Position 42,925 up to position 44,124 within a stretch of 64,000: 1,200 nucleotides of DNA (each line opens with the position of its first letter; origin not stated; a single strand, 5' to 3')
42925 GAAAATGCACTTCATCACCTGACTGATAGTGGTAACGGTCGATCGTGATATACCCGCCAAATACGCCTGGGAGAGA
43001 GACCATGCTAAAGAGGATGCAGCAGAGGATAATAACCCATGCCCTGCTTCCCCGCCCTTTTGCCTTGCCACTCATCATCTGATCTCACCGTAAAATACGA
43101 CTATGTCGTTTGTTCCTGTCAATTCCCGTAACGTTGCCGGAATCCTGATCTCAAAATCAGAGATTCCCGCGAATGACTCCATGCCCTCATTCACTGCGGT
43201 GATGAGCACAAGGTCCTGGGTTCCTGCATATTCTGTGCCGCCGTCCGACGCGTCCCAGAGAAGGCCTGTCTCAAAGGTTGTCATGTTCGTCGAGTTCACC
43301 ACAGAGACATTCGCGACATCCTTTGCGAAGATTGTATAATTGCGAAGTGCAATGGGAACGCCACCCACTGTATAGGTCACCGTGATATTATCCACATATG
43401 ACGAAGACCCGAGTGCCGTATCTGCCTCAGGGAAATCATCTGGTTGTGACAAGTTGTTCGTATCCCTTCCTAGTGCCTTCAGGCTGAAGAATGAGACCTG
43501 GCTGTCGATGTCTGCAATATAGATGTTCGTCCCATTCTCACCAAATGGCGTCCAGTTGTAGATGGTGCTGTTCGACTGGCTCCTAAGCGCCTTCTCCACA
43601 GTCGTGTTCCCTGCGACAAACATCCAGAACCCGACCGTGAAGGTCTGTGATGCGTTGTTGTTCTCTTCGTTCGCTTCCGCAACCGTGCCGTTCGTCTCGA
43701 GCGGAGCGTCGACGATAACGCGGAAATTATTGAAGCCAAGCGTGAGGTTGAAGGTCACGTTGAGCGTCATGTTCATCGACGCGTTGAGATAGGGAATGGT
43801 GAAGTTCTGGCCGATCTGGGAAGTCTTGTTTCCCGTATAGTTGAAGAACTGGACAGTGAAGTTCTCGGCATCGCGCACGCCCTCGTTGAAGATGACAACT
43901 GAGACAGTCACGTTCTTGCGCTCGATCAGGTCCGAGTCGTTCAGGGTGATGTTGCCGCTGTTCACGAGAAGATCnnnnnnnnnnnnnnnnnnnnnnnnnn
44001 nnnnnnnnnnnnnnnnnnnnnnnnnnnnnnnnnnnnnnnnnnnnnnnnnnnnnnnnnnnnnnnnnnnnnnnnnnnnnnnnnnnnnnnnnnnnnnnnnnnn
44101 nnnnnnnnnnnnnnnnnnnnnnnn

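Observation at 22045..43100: Shared extreme C-terminal motif [FYI][YWF]xE[IL]x-COOH on both giant proteins and all five small secreted paralogs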

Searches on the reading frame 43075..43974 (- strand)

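Call 8: search_protein_families(library=pfam, proteins=[window:43075-43974:-], max_evalue=1)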
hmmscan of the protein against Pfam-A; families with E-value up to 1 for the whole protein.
window:43075-43974:- (299 aa): 1 family
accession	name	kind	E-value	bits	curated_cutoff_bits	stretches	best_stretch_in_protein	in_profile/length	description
PF07705.17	CARDB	-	3.7e-07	30.7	22.7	1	1-109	3-100/101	CARDB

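Call 9: search_protein_families(library=ncbifam, proteins=[window:43075-43974:-], max_evalue=1)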
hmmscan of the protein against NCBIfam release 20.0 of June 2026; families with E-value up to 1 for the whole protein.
window:43075-43974:- (299 aa): 0 families
